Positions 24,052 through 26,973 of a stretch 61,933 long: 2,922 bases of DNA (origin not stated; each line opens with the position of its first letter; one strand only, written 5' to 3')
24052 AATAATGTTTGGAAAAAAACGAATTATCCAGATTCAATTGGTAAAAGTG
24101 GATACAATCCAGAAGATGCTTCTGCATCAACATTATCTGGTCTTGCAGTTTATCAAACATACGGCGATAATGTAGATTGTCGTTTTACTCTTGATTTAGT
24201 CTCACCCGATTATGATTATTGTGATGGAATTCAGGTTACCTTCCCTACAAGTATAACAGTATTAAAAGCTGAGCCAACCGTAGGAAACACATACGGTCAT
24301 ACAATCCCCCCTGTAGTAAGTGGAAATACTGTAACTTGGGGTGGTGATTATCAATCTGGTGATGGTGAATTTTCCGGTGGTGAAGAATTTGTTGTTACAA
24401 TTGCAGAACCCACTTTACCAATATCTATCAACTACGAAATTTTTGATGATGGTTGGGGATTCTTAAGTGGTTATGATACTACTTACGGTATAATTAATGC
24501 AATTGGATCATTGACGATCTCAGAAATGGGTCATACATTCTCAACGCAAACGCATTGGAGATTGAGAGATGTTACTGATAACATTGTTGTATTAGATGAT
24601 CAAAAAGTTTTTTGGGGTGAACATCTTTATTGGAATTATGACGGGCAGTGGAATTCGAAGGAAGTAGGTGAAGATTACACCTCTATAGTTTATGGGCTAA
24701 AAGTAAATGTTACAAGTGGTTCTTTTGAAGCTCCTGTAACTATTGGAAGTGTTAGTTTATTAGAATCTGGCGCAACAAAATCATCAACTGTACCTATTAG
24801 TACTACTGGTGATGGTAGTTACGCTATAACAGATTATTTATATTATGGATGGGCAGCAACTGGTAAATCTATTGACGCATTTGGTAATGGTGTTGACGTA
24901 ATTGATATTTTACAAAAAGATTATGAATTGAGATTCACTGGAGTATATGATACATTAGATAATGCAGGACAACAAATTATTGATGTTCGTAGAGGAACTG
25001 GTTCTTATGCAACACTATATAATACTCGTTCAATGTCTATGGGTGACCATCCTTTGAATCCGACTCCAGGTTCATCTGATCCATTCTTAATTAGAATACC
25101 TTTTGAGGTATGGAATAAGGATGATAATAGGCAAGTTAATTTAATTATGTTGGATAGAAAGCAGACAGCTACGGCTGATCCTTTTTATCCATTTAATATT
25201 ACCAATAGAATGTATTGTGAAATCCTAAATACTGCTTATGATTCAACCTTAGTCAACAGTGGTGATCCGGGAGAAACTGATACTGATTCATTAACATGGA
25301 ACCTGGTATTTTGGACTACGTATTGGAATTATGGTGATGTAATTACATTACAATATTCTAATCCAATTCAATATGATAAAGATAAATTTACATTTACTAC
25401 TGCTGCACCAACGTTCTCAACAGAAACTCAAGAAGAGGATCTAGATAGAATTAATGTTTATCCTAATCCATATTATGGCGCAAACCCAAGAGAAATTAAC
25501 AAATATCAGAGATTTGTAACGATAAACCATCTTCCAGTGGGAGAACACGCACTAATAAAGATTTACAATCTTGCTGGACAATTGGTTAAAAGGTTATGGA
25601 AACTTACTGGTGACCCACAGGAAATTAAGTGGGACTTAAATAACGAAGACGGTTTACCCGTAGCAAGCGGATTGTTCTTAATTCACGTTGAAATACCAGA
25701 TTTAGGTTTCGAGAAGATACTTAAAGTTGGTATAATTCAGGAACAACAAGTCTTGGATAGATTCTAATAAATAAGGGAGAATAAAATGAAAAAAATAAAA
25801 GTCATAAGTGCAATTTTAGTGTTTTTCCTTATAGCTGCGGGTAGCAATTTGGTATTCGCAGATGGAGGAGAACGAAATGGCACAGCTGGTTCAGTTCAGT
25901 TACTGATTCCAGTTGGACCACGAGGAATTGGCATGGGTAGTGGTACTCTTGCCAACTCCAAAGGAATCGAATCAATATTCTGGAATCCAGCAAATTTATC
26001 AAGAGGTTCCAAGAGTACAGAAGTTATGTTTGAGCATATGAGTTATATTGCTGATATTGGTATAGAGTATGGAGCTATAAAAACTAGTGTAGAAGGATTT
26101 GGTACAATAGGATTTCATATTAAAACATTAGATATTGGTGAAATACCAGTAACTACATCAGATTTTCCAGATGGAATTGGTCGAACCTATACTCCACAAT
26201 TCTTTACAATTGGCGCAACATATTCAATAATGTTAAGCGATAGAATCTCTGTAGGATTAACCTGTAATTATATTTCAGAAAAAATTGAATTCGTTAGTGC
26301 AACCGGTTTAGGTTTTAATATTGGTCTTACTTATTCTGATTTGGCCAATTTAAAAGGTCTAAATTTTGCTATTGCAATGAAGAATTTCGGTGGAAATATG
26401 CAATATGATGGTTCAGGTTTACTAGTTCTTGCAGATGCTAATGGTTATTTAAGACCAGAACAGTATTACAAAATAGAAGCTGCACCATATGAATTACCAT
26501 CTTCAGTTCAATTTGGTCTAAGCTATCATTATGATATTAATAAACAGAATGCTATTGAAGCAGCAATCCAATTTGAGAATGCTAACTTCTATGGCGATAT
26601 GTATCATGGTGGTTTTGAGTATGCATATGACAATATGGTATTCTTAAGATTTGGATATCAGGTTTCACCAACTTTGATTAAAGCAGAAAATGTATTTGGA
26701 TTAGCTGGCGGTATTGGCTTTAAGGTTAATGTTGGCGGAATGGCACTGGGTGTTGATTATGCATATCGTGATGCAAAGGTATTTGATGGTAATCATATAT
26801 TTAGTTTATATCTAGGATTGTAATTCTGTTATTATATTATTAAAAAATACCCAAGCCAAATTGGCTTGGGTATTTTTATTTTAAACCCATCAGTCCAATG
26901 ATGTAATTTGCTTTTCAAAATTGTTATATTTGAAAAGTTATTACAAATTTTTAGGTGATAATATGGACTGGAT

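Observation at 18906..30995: Five-gene outer-membrane block: TonB-dependent-type barrel, two paralogous T9SS-sorted giant proteins, a private PorV-like barrel and a GWxTD-like protein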

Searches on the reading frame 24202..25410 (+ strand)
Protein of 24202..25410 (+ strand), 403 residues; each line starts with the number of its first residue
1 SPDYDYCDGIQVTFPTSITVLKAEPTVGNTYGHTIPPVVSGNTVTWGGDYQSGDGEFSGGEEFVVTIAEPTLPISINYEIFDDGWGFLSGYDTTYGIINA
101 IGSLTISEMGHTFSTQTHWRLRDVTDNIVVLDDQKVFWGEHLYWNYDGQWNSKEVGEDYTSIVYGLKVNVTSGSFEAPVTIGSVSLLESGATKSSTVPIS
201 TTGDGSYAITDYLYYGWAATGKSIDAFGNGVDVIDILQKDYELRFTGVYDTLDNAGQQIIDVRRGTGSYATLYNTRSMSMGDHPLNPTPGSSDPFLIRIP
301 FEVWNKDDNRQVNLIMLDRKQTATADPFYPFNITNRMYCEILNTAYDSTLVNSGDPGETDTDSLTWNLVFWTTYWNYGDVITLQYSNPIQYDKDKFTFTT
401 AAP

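Call 87: search_solved_structures(query=A4, max_evalue=10)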
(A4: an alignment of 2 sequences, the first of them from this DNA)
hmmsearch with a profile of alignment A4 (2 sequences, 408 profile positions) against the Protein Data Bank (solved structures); distinct sequences matched with E-value up to 10: 3.
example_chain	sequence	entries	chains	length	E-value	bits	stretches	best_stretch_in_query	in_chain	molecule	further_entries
7a02_A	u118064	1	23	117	0.045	15.9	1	221-303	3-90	DUF3992 domain-containing protein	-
5dt1_L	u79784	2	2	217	0.85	11.7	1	207-243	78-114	Fab Light chain of broadly neutralizing antibody VRC26.25 | VRC26.25 Light Chain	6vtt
1qmj_A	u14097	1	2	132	1.5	10.8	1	33-74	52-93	BETA-GALACTOSIDE-BINDING LECTIN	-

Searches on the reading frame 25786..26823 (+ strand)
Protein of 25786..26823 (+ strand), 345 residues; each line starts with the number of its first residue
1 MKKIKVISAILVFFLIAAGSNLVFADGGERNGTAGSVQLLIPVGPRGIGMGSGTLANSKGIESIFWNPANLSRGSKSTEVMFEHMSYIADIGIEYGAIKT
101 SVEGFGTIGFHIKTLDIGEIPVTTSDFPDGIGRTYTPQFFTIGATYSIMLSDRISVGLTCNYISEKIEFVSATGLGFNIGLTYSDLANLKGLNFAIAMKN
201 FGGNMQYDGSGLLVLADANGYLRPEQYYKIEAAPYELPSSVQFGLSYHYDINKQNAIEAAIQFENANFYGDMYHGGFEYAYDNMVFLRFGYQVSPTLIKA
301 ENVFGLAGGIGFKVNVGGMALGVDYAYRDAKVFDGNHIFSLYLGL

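Call 4: search_protein_families(library=pfam, proteins=[window:25786-26823:+], max_evalue=0.1)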
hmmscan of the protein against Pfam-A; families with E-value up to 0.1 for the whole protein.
window:25786-26823:+ (345 aa): 1 family
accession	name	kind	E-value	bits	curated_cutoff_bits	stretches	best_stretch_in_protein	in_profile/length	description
PF19572.5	PorV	-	7.2e-06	26.1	27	1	33-172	10-151/243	Type IX secretion system protein PorV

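Call 5: search_protein_families(library=ncbifam, proteins=[window:25786-26823:+], max_evalue=0.1)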
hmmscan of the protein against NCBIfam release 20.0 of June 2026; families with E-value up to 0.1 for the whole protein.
window:25786-26823:+ (345 aa): 4 families
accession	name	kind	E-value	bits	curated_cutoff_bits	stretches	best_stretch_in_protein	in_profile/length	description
NF033709.1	PorV_fam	subfamily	9.2e-48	163.5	90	1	39-342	7-323/326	PorV/PorQ family protein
NF033711.1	T9SS_PorQ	equivalog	2.7e-18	66.1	220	1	16-206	10-192/335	type IX secretion system protein PorQ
NF033710.1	T9SS_OM_PorV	equivalog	3.3e-17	62.7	250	1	29-210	19-213/367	type IX secretion system outer membrane channel protein PorV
NF052325.1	PorVQ2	equivalog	3.3e-14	52.6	325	1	39-342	30-350/354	putative type IX sorting system protein PorV2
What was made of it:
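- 25786..26823 (+): PorV/PorQ-family 14-strand-type barrel, 345 aa, with a signal peptide. It starts 18 nt after the giant gene. The PorQ and PorV equivalog models score 66 and 63 bits, below their cutoffs of 220 and 250 (call 5).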

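Call 26: search_solved_structures(query=window:25786-26823:+, max_evalue=1)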
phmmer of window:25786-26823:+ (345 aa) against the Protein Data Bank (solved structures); distinct sequences matched with E-value up to 1: 7.
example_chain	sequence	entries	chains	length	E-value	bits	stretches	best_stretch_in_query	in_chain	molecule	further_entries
6h3i_F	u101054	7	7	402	5.8e-08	35.5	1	5-170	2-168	PorV | Type IX secretion system protein PorV domain-containing protein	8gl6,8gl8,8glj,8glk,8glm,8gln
4bj0_A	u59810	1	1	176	0.079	15.3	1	230-325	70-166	XYLANASE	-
5mrr_A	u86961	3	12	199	0.086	15.2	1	275-336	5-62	Lytic endopeptidase preproenzyme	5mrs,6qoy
2y64_A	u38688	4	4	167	0.15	14.4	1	230-321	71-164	XYLANASE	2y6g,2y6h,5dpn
2y6j_A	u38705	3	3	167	0.21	14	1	230-321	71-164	XYLANASE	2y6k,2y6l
2j66_A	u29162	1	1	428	0.75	12.1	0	76-141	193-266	BTRK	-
7ru7_A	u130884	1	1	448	0.8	12.1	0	76-141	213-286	L-glutamyl-[BtrI acyl-carrier protein] decarboxylase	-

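Call 45: find_homologous_proteins(query=window:25786-26823:+, max_evalue=0.001)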
Query window:25786-26823:+ (345 aa): 343 proteins with E <= 0.001 among 6821 candidates; the best 120 are listed.
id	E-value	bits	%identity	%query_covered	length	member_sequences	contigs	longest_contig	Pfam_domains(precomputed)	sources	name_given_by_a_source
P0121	8.1e-225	763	100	100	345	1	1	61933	PF19572.6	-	-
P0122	1.1e-200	684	88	100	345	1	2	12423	PF19572.6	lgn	-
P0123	7.4e-195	665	86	100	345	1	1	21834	PF19572.6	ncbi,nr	ncbi:MAG: PorV/PorQ family protein [Ignavibacteriales bacterium]|nr:PorV/PorQ family protein [Ignavi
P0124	1.8e-125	437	58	93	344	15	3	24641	PF19572.6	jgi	jgi:hypothetical protein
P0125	5.8e-125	435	58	93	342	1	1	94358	PF19572.6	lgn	-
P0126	4.8e-124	432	58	93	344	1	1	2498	PF19572.6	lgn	-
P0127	7.4e-124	431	58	93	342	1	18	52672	PF19572.6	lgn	-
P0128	5.4e-121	422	55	100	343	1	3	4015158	PF19572.6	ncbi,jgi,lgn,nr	ncbi:MAG: PorV/PorQ family protein [Melioribacteraceae bacterium]|jgi:hypothetical protein|nr:PorV/P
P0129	2.5e-120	420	55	100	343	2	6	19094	PF19572.6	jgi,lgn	jgi:hypothetical protein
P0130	8.9e-120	418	55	100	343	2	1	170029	PF19572.6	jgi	jgi:hypothetical protein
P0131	6.1e-119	415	57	93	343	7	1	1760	-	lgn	-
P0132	8.9e-119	415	56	93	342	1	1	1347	PF19572.6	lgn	-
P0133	1.4e-118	414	55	100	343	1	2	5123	PF19572.6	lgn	-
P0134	1.5e-118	414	55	100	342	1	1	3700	PF19572.6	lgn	-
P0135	2.5e-118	413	56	100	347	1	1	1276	PF19572.6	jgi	jgi:hypothetical protein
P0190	6.5e-111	389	55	94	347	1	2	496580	PF19572.6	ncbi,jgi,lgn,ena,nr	ncbi:MAG: PorV/PorQ family protein [Ignavibacterium sp.]|nr:PorV/PorQ family protein [Ignavibacteriu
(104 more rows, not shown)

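Call 56: find_encoding_contigs(protein=P0190, flank=10000, max_places=1)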
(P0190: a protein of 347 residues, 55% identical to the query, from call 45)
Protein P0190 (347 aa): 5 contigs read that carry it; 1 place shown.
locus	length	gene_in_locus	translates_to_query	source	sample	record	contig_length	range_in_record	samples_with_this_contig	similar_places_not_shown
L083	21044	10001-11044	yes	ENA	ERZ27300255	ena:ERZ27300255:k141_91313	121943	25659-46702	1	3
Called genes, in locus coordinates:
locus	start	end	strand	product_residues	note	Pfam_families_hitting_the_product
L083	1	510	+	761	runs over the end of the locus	PF18962:Por_Secre_tail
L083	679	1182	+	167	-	PF00578:AhpC-TSA, PF08534:Redoxin, PF00085:Thioredoxin (weak), PF13098:Thioredoxin_2 (weak), PF13905:Thioredoxin_8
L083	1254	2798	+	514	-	PF19494:DUF6029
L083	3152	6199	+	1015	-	PF13620:CarboxypepD_reg, PF13715:CarbopepD_reg_2, PF07715:Plug (weak), PF00593:TonB_dep_Rec_b-barrel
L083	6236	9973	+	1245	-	-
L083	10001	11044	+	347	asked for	PF19572:PorV (weak)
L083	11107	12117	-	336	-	-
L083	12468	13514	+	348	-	PF00589:Phage_integrase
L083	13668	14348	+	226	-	-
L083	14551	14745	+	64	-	-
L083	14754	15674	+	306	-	PF13102:Phage_int_SAM_5 (weak), PF00589:Phage_integrase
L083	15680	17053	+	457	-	PF13148:DUF3987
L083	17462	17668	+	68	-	-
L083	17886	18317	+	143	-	-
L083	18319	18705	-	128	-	PF09969:DUF2203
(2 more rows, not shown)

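Call 67: search_solved_structures(query=A3, max_evalue=10)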
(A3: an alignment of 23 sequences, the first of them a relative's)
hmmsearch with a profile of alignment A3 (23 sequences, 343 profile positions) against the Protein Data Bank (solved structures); distinct sequences matched with E-value up to 10: 4.
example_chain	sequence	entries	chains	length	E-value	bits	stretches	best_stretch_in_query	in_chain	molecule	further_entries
6h3i_F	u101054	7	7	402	1.2e-20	77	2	3-211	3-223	PorV | Type IX secretion system protein PorV domain-containing protein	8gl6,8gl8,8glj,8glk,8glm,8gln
6z37_A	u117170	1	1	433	0.1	14.8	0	272-295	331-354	TodX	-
6z38_A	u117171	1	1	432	0.1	14.8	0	272-295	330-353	TodX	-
3brz_A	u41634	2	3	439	0.12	14.6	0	272-295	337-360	TodX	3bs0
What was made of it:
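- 25786..26823 (+): A family profile hits F. johnsoniae PorV (6h3i) at E 1.2e-20 and nothing else significant (call 67).
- On PorV/PorQ family barrel: The family profile hits F. johnsoniae PorV at E 1.2e-20 (call 67).
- On BamG/BamH of Bacteroidota-type BAM: No BAM chain is hit by the barrel profile (call 67).
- Closest known: BamG-BamH in the Bacteroidota BAM complex. Different: The barrel here groups with PorV, not BamG (call 67).
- It is PorV-family (calls 5, 26, 67). The barrel profile hits PorV at 1e-20 and no BAM chain at E up to 10 (call 67).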
